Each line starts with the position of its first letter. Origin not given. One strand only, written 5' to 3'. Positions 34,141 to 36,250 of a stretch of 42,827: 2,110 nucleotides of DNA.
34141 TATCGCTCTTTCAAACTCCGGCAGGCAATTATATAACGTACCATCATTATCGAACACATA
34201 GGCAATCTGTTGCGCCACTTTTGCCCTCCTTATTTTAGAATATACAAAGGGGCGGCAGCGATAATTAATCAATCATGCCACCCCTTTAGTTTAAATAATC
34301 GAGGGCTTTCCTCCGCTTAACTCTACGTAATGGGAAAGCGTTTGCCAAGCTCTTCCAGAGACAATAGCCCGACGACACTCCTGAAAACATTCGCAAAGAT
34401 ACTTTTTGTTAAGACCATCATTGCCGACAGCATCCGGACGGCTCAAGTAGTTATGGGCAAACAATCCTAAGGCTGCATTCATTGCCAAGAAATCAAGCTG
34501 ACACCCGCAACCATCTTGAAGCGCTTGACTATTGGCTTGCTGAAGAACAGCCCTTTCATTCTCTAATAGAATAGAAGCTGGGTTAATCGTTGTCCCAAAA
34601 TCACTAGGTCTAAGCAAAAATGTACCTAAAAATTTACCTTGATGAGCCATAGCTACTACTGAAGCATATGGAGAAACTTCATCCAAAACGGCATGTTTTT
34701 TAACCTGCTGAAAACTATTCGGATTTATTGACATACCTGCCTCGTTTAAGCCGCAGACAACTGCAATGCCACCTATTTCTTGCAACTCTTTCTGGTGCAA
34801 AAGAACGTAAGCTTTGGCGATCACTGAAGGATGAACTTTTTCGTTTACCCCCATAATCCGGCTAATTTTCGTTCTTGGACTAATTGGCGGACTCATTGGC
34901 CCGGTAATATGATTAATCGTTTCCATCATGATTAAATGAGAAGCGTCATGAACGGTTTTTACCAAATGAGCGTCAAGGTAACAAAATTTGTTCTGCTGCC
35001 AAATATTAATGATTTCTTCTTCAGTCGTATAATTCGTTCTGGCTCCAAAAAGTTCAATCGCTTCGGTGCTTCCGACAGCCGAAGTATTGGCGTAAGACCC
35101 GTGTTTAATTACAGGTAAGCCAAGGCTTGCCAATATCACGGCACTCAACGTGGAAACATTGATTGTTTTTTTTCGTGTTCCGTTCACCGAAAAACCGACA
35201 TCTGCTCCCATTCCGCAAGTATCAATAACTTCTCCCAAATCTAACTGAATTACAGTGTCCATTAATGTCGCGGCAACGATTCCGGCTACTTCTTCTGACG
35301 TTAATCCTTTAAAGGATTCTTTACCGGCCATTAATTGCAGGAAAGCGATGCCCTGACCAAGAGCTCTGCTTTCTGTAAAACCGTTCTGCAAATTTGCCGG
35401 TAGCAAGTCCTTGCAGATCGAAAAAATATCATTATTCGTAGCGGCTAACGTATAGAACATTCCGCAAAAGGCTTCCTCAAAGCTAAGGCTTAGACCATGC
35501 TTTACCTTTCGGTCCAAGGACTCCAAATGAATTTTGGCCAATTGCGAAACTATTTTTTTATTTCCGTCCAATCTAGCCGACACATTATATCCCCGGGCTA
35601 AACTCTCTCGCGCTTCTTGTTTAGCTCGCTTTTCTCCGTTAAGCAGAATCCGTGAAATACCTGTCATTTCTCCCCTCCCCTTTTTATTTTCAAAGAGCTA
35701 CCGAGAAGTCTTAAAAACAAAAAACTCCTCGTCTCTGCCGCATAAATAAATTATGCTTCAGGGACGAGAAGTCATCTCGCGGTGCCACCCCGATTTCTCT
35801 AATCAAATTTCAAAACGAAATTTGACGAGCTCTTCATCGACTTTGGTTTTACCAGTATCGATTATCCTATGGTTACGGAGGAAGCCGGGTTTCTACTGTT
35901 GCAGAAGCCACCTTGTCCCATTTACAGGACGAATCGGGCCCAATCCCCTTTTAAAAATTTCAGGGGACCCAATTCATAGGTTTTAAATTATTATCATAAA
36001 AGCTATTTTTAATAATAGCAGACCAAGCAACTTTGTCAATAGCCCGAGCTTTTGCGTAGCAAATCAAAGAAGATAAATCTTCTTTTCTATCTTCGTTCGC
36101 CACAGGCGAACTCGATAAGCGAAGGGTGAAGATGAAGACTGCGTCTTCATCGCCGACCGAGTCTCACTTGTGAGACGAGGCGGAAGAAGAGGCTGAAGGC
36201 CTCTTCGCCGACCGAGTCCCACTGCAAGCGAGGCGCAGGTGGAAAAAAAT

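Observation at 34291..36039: T-box riboswitch controlling a divergent TrpD-like gene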

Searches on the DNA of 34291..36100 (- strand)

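Call 4: search_rna_families(source=window, start=35600, end=36100, threshold=evalue, max_evalue=10, show_alignments=4)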
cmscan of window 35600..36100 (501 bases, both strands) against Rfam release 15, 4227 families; matches with E-value up to 10: 5.
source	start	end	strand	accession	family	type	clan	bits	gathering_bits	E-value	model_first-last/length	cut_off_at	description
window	35757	35986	-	RF00230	T-box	Cis-reg; leader;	-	37.5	93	7.4e-07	1-219/219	no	T-box leader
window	35652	35734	+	RF01820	RsaE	Gene; sRNA;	-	25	79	0.055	1-112/112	no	RNA Staph. aureus E (RoxS)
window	35723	35773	-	RF04106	mir-1303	Gene; miRNA;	-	16.9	107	2.3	17-67/85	no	mir-1303 microRNA precursor family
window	36039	36090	-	RF01637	ceN47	Gene; snRNA; snoRNA; CD-box;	-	12.8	35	3.5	1-155/155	no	Nematode snoRNA ceN47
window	35952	36019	-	RF01402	STnc150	Gene; sRNA;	-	10.5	60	8.8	1-267/267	no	STnc150 Hfq binding RNA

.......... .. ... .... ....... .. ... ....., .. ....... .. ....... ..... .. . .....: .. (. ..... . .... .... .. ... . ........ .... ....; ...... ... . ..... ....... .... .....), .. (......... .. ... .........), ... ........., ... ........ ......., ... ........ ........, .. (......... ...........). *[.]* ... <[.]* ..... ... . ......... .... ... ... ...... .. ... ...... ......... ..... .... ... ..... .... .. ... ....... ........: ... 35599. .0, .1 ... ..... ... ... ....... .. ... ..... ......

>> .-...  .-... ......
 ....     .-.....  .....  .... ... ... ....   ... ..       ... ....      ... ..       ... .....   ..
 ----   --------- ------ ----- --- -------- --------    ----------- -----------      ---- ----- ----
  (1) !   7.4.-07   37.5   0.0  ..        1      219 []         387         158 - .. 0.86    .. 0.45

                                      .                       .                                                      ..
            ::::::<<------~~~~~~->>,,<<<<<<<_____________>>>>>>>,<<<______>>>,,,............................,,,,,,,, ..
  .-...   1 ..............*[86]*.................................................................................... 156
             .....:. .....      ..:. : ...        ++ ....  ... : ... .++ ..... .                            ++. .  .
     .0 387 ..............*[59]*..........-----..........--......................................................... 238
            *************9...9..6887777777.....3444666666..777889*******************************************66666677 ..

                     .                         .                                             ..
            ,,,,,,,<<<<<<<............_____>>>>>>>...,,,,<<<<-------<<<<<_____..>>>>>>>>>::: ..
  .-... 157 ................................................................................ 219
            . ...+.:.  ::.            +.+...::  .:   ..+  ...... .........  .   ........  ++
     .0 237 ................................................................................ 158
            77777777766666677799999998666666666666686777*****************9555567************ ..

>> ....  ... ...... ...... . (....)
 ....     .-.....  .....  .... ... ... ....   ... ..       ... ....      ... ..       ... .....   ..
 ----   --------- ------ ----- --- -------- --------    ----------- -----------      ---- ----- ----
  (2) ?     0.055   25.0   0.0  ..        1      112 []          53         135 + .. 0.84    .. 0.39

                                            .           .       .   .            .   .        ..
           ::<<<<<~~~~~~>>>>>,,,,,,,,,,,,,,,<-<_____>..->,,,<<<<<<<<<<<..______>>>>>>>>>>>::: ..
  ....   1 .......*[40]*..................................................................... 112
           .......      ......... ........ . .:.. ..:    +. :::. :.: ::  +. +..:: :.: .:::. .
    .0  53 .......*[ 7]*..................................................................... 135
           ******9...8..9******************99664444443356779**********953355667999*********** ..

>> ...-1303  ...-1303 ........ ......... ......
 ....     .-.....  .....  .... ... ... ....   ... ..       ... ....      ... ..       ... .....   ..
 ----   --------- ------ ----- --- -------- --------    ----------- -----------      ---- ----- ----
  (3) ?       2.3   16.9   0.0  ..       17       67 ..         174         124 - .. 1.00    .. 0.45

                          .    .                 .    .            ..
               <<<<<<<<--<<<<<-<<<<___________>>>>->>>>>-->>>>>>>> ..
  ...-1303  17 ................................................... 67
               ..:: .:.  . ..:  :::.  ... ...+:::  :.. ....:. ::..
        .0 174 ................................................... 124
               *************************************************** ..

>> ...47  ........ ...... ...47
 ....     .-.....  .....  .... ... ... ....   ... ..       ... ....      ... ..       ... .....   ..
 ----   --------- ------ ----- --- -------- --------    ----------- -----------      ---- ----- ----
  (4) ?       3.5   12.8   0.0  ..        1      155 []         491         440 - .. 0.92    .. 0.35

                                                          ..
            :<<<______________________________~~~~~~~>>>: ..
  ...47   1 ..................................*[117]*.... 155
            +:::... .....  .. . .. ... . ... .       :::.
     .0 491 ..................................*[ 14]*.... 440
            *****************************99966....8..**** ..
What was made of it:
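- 35713..36005 (-): T-box leader RNA, from the approximate transcription start to the end of the terminator U-run. Call 4: RF00230 37.5 bits, E 7.4e-7, full model.
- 35888..35909 (-): Stem II: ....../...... helix with conserved loop UGCNNNAGUR (S-turn-like AGUA). Call 4: aligned to Rfam Stem II.
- On T-box leader (RF00230): Rfam aligns 59 nt where the model has 86 (call 4).
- Checked: With permissive filters there is a full-length RF00230 hit (model 1-219, 37.5 bits, E 7.4e-7, call 4).
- Full-length RF00230 match, E 7.4e-7 (call 4).
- Tried and rejected: A weak RsaE hit on the plus strand (E 0.055, call 4) is the C-rich complement of the Shine-Dalgarno sequence.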

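Call 13: search_rna_families(sources=[L001, L002, L003, L004], threshold=evalue, max_evalue=0.01, show_alignments=4)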
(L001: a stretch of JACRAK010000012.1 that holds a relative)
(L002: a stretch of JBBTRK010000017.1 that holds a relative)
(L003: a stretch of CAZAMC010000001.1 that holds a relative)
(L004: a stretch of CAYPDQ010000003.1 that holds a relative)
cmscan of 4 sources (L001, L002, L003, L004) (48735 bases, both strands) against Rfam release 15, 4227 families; matches with E-value up to 0.01: 8.
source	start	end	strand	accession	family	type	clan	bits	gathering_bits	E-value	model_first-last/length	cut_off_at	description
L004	7494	7567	-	RF00005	tRNA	Gene; tRNA;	CL00001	67.4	29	1.2e-12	1-71/71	no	tRNA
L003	2282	2354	+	RF00005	tRNA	Gene; tRNA;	CL00001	66.9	29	1.7e-12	1-71/71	no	tRNA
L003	2552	2624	+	RF00005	tRNA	Gene; tRNA;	CL00001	66.9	29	1.7e-12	1-71/71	no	tRNA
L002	2332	2404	+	RF00005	tRNA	Gene; tRNA;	CL00001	65.2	29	5e-12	1-71/71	no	tRNA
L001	5660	5880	+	RF00230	T-box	Cis-reg; leader;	-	40.3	93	1.4e-05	1-219/219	no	T-box leader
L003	5697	5914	+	RF00230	T-box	Cis-reg; leader;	-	31.3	93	0.0029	1-219/219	no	T-box leader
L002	5696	5914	+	RF00230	T-box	Cis-reg; leader;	-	30.4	93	0.0048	1-219/219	no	T-box leader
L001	10407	10485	+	RF02377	SurA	Gene; sRNA;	-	25.2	100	0.0072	1-279/279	no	SurA sRNA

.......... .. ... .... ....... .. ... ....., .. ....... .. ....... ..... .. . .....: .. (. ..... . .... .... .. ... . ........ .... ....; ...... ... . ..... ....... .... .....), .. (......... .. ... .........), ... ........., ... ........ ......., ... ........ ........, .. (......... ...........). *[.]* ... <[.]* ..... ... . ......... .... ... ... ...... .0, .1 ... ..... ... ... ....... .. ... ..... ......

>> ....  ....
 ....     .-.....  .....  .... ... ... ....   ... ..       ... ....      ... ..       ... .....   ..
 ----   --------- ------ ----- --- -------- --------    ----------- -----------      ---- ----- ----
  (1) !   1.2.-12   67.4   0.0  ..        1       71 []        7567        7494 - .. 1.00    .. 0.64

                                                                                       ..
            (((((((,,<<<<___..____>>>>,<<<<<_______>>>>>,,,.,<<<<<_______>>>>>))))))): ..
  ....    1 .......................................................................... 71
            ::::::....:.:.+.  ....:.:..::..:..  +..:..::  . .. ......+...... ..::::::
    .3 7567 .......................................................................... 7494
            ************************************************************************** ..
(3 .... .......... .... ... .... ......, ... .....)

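Call 38: search_rna_families(sources=[L038, L039, L042, L032, L024, L049, L029], threshold=evalue, max_evalue=0.01, show_alignments=2)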
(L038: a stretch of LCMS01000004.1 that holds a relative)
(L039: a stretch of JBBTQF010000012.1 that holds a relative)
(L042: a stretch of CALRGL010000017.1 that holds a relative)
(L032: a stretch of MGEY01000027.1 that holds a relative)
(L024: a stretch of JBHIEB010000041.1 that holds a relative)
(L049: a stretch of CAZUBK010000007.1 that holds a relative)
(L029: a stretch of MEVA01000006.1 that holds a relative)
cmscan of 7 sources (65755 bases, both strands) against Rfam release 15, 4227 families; matches with E-value up to 0.01: 14.
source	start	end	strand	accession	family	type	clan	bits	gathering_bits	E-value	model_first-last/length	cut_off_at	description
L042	1492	1726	+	RF00230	T-box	Cis-reg; leader;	-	94.8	93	1.7e-19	1-219/219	no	T-box leader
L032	3143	3376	+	RF00230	T-box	Cis-reg; leader;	-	94.3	93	2.3e-19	1-219/219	no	T-box leader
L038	4499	4743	+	RF00230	T-box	Cis-reg; leader;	-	90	93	2.9e-18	1-219/219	no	T-box leader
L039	4463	4711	+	RF00230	T-box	Cis-reg; leader;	-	73.9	93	4.2e-14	1-219/219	no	T-box leader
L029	8267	8339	-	RF00005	tRNA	Gene; tRNA;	CL00001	68.4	29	9.1e-13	1-71/71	no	tRNA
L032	6915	6987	-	RF00005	tRNA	Gene; tRNA;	CL00001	67.6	29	1.5e-12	1-71/71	no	tRNA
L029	4598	4803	+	RF00230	T-box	Cis-reg; leader;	-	65.8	93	5.1e-12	1-219/219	no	T-box leader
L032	7127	7199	-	RF00005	tRNA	Gene; tRNA;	CL00001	64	29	1.4e-11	1-71/71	no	tRNA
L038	9424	9497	-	RF00005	tRNA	Gene; tRNA;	CL00001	63.7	29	1.7e-11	1-71/71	no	tRNA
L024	3793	3980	+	RF00230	T-box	Cis-reg; leader;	-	59.5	93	2.1e-10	1-219/219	no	T-box leader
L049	6611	6681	+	RF00005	tRNA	Gene; tRNA;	CL00001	59.5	29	2.5e-10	1-71/71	no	tRNA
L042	583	656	+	RF00005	tRNA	Gene; tRNA;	CL00001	54.1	29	7.7e-09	1-71/71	no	tRNA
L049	2531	2734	+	RF00230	T-box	Cis-reg; leader;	-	52.8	93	1.1e-08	1-219/219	no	T-box leader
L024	2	101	-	RF00949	mir-983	Gene; miRNA;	-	40.5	100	0.0063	1-90/90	no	mir-983 microRNA precursor family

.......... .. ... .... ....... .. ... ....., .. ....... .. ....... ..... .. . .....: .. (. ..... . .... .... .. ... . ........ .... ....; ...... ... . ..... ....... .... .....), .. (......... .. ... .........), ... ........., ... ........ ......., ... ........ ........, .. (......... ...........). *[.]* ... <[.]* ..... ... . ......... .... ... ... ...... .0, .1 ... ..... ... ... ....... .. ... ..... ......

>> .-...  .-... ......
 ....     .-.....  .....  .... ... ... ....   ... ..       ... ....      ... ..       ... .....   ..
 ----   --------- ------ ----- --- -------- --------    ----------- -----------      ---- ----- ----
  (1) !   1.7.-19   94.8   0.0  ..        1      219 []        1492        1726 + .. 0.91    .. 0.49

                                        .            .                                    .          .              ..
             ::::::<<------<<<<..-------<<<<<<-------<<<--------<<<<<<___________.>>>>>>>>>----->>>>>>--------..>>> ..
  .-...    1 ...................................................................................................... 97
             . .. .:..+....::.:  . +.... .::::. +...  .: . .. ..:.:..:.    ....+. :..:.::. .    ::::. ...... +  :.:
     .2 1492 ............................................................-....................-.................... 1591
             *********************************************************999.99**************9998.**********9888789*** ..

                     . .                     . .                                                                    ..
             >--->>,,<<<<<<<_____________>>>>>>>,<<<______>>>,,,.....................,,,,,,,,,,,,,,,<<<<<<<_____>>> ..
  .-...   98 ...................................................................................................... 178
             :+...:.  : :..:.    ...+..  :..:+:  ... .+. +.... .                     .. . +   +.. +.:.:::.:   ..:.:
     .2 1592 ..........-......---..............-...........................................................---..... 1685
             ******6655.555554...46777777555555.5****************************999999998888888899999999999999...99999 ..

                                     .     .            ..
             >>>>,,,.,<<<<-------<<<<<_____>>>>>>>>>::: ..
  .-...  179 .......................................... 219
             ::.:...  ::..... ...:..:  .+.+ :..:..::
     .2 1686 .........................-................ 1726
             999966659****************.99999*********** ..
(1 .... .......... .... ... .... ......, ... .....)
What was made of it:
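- On T-box leader (RF00230): Orthologous leaders L042 (94.8) and L032 (94.3) pass; L038 scores 90 (call 38).
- The same match upstream of orthologues: 30-40 bits (call 13) and 53-95 bits (call 38).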

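Call 54: build_rna_model(alignment_id=A2, structure=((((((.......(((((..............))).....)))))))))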
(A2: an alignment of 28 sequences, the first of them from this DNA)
Model R1 built from alignment A2 (28 sequences, 48 columns); structure: as given.
model positions 37; base pairs 11; branch points 0; effective number of sequences 28; information 1.067 bits per position. Calibrated on 0.2 Mb of random sequence (short: E-values are rough).
structure used (alignment columns):
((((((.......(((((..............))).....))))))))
